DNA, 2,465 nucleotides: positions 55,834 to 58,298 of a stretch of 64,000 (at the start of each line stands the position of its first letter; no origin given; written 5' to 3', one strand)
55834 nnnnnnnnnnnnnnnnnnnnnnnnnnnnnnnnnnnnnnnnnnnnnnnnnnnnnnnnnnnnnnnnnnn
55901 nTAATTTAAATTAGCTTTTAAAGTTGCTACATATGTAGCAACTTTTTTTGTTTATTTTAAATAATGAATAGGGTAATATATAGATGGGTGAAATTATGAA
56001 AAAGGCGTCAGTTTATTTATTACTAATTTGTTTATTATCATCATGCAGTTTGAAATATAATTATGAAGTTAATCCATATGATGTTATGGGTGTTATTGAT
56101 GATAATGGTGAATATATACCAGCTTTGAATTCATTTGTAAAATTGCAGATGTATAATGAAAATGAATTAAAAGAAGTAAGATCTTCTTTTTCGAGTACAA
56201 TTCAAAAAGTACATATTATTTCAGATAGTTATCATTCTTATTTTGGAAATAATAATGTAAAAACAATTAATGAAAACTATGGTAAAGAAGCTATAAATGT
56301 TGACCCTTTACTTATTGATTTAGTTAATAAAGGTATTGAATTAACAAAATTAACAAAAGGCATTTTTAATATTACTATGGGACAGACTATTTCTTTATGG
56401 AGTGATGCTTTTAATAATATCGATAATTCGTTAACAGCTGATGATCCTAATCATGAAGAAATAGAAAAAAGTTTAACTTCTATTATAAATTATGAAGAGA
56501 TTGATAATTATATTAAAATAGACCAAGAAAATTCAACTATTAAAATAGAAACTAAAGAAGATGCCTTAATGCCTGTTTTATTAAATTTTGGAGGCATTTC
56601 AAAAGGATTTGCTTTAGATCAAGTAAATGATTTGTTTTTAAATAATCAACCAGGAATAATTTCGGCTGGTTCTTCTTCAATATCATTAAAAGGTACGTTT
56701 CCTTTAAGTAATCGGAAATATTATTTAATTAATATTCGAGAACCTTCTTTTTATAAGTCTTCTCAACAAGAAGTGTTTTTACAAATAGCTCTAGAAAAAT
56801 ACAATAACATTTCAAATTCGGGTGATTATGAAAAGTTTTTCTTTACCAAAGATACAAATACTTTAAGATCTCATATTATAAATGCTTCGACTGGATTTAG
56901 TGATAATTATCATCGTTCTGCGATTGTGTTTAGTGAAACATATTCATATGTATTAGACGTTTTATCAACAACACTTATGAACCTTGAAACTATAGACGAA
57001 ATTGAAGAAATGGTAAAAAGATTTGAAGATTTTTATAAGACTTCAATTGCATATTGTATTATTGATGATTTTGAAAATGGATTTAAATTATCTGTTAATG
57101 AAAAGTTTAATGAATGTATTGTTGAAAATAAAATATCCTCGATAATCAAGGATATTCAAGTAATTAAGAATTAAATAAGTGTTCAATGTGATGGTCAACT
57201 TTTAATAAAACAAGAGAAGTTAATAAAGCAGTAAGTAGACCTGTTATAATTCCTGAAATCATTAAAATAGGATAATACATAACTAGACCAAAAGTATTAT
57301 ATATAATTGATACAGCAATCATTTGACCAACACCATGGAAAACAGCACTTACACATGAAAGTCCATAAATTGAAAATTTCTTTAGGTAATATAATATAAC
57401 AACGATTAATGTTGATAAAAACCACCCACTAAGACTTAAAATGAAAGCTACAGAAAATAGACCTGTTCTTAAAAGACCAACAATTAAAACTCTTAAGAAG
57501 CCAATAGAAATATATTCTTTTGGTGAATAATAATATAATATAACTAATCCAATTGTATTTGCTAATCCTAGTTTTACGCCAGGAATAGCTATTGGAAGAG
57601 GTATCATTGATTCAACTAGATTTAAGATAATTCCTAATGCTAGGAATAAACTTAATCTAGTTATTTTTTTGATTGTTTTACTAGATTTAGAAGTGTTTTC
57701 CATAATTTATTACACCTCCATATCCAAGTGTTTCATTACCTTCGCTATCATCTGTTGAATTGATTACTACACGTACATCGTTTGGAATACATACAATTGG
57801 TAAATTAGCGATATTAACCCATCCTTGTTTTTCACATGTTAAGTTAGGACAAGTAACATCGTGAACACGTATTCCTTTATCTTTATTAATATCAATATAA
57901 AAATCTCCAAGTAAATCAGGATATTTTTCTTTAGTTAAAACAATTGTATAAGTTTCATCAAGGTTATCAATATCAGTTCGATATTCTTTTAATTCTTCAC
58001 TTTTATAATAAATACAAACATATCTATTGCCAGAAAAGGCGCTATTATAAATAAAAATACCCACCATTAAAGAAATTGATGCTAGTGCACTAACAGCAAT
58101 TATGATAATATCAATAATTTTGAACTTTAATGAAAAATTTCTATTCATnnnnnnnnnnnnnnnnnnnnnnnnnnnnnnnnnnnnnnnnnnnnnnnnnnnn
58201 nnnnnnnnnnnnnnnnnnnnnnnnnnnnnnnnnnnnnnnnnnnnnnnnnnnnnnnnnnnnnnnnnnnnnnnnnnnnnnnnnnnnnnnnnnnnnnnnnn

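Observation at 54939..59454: Two lipoprotein ApbE paralogs plus a NusG-II/Gx-transporter pair flanking a repeat lipoprotein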

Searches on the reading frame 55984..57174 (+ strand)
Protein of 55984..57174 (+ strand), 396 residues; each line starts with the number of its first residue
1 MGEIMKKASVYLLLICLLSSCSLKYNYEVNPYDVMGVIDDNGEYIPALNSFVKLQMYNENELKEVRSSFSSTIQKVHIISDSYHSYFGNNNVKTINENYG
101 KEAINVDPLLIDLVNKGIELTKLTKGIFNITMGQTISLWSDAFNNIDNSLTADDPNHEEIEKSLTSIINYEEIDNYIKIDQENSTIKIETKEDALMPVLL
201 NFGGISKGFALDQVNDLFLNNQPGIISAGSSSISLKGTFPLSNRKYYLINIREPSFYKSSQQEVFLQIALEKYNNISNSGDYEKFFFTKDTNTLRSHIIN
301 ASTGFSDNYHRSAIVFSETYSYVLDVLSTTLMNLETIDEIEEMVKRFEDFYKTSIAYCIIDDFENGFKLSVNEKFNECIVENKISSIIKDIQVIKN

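Call 3: search_protein_families(library=pfam, proteins=[window:55984-57174:+], max_evalue=0.1)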
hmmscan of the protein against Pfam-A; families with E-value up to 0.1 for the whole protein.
window:55984-57174:+ (396 aa): 1 family
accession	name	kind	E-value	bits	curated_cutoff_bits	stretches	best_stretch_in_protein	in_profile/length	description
PF02424.20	ApbE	-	1.6e-35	123.3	25.6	1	51-346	4-257/266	ApbE family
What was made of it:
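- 55984..57174 (+): apbE1: lipoprotein FAD:protein FMN transferase. The real start is probably the ATG at 55996. PF02424 at 123 bits (call 3).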

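Call 4: search_protein_families(library=ncbifam, proteins=[window:55984-57174:+], max_evalue=0.1)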
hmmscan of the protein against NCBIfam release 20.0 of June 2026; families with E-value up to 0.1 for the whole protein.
window:55984-57174:+ (396 aa): 1 family
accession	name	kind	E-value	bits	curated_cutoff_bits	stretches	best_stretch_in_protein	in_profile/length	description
NF007774.0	PRK10461.1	equivalog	9.6e-08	31.3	498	1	9-382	8-349/351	FAD:protein FMN transferase ApbE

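Call 62: search_solved_structures(query=window:55984-57174:+, max_evalue=0.001, show_alignments=2)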
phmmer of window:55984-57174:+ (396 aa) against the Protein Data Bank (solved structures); distinct sequences matched with E-value up to 0.001: 8.
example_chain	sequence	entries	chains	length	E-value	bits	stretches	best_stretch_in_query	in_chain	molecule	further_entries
1vrm_A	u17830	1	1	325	3.3e-12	49.5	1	90-329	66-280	hypothetical protein TM1553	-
7esa_A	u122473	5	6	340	3.9e-11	46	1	89-329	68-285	FAD:protein FMN transferase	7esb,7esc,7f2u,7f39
6nxi_A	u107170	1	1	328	4.2e-07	32.7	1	76-332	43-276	FAD:protein FMN transferase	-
4xdt_A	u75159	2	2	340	5.3e-06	29.1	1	50-329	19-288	FAD:protein FMN transferase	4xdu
6nxj_A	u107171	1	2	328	9.7e-06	28.3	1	77-332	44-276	FAD:protein FMN transferase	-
4ifu_A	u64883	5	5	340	4.3e-05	26.2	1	88-329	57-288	FAD:protein FMN transferase | Thiamine biosynthesis lipoprotein ApbE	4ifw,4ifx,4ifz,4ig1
7mgt_A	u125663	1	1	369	5.4e-05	25.8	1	88-329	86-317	FAD:protein FMN transferase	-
4xdr_A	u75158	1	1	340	9.5e-05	25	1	88-308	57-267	FAD:protein FMN transferase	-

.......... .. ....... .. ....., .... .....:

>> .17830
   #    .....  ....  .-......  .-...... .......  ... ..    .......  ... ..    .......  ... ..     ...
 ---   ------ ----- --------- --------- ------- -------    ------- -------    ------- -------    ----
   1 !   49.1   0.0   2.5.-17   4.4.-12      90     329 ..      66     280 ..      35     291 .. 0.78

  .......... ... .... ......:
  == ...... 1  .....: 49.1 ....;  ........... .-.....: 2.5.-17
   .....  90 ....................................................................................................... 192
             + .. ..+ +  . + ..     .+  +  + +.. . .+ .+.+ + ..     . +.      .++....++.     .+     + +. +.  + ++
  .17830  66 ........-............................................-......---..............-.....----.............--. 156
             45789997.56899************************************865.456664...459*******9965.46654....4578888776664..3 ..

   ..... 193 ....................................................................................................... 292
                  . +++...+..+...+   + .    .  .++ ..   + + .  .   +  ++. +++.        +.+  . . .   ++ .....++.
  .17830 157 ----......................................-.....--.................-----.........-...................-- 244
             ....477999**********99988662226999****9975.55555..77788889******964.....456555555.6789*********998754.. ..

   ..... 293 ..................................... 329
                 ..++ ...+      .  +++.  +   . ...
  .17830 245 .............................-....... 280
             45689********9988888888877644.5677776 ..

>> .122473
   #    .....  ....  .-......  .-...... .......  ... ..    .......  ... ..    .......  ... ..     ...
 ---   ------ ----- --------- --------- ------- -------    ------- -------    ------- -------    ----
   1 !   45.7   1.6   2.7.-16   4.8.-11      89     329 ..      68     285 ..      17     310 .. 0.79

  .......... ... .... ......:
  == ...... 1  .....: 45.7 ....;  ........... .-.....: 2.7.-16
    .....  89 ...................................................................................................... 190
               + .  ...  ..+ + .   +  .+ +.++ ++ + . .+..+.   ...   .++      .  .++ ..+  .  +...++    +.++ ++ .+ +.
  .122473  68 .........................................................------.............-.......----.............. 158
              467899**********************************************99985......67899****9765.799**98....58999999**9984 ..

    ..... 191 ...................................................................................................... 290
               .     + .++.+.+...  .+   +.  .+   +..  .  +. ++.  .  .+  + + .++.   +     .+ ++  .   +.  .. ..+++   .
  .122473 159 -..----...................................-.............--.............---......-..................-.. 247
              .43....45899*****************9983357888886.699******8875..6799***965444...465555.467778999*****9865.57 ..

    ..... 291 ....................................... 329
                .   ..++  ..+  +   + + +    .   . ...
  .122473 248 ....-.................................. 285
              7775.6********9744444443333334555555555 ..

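Call 81: search_solved_structures(query=window:55984-57174:+, max_evalue=0.001, show_alignments=5)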
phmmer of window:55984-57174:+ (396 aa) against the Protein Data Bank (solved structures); distinct sequences matched with E-value up to 0.001: 8.
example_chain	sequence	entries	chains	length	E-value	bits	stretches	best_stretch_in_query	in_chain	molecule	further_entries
1vrm_A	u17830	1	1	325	3.3e-12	49.5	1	90-329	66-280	hypothetical protein TM1553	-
7esa_A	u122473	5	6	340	3.9e-11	46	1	89-329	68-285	FAD:protein FMN transferase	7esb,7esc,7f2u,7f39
6nxi_A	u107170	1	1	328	4.2e-07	32.7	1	76-332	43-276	FAD:protein FMN transferase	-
4xdt_A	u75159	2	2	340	5.3e-06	29.1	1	50-329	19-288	FAD:protein FMN transferase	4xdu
6nxj_A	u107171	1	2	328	9.7e-06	28.3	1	77-332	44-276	FAD:protein FMN transferase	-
4ifu_A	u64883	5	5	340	4.3e-05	26.2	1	88-329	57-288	FAD:protein FMN transferase | Thiamine biosynthesis lipoprotein ApbE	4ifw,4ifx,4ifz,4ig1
7mgt_A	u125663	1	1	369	5.4e-05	25.8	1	88-329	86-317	FAD:protein FMN transferase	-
4xdr_A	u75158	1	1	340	9.5e-05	25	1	88-308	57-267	FAD:protein FMN transferase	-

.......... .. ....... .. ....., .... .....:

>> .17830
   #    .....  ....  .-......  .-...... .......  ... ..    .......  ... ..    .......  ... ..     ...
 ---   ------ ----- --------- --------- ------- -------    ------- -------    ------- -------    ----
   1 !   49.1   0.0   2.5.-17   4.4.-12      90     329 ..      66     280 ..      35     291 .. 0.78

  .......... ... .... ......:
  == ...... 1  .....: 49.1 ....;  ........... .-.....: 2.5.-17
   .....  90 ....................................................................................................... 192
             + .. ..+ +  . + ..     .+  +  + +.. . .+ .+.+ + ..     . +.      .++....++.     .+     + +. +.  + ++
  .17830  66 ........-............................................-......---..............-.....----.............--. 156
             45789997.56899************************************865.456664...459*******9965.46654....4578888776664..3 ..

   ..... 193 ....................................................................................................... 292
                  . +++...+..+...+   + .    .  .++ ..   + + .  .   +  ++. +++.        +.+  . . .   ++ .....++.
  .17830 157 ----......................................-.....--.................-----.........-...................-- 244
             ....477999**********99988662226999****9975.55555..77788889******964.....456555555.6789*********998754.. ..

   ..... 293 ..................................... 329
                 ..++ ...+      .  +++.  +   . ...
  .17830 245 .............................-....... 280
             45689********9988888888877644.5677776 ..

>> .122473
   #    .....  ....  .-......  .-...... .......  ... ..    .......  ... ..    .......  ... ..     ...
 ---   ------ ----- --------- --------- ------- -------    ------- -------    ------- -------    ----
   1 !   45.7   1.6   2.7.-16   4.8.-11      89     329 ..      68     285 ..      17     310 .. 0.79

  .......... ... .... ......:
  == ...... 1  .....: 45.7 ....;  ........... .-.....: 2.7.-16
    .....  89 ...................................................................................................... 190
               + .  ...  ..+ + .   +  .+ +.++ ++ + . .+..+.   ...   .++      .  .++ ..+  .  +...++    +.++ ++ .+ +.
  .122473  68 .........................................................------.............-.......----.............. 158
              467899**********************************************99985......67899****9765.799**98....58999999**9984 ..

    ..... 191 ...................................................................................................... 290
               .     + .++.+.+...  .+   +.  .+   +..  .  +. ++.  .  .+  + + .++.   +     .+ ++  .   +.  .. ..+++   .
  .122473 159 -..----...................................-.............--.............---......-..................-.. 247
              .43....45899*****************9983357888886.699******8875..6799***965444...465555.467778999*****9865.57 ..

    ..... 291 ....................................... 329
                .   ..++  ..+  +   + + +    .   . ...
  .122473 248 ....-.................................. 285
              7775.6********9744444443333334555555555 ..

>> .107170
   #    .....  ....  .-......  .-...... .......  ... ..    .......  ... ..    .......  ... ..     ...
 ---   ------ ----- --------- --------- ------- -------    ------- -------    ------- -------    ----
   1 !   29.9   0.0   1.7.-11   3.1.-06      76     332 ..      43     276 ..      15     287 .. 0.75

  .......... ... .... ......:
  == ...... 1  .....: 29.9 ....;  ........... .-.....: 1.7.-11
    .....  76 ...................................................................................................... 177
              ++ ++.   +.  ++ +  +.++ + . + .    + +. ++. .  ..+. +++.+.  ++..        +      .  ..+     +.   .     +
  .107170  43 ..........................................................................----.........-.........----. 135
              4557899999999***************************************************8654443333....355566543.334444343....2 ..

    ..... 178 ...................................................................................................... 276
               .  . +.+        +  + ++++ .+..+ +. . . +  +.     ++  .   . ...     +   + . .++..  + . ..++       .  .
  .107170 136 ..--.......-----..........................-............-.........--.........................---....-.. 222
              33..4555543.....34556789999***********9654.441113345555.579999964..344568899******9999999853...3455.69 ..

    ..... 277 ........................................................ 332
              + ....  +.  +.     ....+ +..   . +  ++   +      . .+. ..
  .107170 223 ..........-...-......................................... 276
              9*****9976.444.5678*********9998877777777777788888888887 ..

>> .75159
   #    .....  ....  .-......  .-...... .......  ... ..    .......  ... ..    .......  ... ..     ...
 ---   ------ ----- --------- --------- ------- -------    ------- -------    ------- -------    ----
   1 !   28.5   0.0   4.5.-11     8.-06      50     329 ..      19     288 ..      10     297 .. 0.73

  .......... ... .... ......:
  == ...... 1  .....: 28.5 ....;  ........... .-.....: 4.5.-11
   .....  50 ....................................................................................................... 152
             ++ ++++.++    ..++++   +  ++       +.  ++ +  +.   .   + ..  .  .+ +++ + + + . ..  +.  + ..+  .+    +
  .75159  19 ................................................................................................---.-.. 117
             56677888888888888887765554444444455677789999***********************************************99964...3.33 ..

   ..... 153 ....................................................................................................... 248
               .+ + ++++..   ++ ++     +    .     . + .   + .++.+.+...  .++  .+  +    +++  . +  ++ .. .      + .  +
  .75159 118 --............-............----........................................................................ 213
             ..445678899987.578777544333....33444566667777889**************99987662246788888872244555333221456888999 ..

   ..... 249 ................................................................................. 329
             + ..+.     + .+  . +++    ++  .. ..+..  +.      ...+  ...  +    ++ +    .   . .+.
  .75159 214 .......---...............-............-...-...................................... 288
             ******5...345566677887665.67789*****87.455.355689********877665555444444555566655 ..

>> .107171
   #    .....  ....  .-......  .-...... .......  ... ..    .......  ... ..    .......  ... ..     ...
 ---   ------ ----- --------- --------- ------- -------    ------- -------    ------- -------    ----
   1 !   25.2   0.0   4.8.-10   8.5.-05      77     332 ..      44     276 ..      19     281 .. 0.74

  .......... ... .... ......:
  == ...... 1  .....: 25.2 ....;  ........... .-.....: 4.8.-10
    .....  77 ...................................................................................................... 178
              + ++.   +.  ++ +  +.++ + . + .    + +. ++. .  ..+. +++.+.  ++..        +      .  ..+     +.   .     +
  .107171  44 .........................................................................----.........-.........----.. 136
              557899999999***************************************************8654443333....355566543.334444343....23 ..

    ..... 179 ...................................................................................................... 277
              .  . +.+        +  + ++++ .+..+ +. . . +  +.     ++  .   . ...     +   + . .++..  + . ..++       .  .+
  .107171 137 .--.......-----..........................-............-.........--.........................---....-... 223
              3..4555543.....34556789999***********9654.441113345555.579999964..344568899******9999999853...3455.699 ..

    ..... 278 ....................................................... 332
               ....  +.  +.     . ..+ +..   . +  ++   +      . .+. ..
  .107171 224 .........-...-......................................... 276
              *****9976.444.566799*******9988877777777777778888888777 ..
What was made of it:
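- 55984..57174 (+): Matches TM1553 (1vrm), 7esa and V. cholerae ApbE; its His aligns with Vc His257 (calls 62, 81).
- ApbE1 appears to keep the Tyr (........) that aligns with the Tyr of the FAD-binding class in the 4xdt and 6nxi alignments (call 81).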

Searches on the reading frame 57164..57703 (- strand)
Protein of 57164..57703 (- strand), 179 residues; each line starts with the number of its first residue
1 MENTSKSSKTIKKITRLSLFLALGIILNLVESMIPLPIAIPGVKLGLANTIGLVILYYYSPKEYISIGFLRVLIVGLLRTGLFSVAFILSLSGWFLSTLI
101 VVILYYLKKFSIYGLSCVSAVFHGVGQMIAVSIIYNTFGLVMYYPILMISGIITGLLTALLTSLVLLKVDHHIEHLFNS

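Call 3: search_protein_families(library=pfam, proteins=[window:57164-57703:-], max_evalue=0.1)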
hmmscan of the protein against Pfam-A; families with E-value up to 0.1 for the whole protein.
window:57164-57703:- (179 aa): 1 family
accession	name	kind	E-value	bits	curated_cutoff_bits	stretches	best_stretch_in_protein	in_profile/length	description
PF07456.16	Hpre_diP_synt_I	-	9.5e-37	126.7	30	1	21-163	2-145/147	Heptaprenyl diphosphate synthase component I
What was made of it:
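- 57164..57703 (-): eetB homolog (PF07456, 'Gx transporter'): ECF-S-like FAD export subunit. PF07456 at 126.7 bits against a cut-off of 30 (call 3).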

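Call 4: search_protein_families(library=ncbifam, proteins=[window:57164-57703:-], max_evalue=0.1)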
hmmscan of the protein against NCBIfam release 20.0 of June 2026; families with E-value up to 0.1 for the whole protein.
window:57164-57703:- (179 aa): 0 families

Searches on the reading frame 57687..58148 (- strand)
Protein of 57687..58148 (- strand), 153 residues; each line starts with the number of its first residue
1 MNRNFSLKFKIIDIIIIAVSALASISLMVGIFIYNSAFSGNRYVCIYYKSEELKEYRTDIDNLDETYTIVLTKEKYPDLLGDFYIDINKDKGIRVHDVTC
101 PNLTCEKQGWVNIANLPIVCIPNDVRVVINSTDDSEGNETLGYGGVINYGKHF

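Call 3: search_protein_families(library=pfam, proteins=[window:57687-58148:-], max_evalue=0.1)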
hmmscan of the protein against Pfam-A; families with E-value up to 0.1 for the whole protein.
window:57687-58148:- (153 aa): 1 family
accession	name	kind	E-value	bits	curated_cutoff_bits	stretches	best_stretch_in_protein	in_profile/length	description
PF07009.16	NusG_II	-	4.3e-16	59.4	29.6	1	17-132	3-106/107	NusG domain II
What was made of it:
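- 57687..58148 (-): eetA homolog (NusG_II / DUF1312): single-pass membrane protein, role unknown. PF07009 at 59.4 bits against a cut-off of 29.6 (call 3).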

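Call 4: search_protein_families(library=ncbifam, proteins=[window:57687-58148:-], max_evalue=0.1)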
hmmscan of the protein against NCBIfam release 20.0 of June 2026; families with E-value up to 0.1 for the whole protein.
window:57687-58148:- (153 aa): 0 families
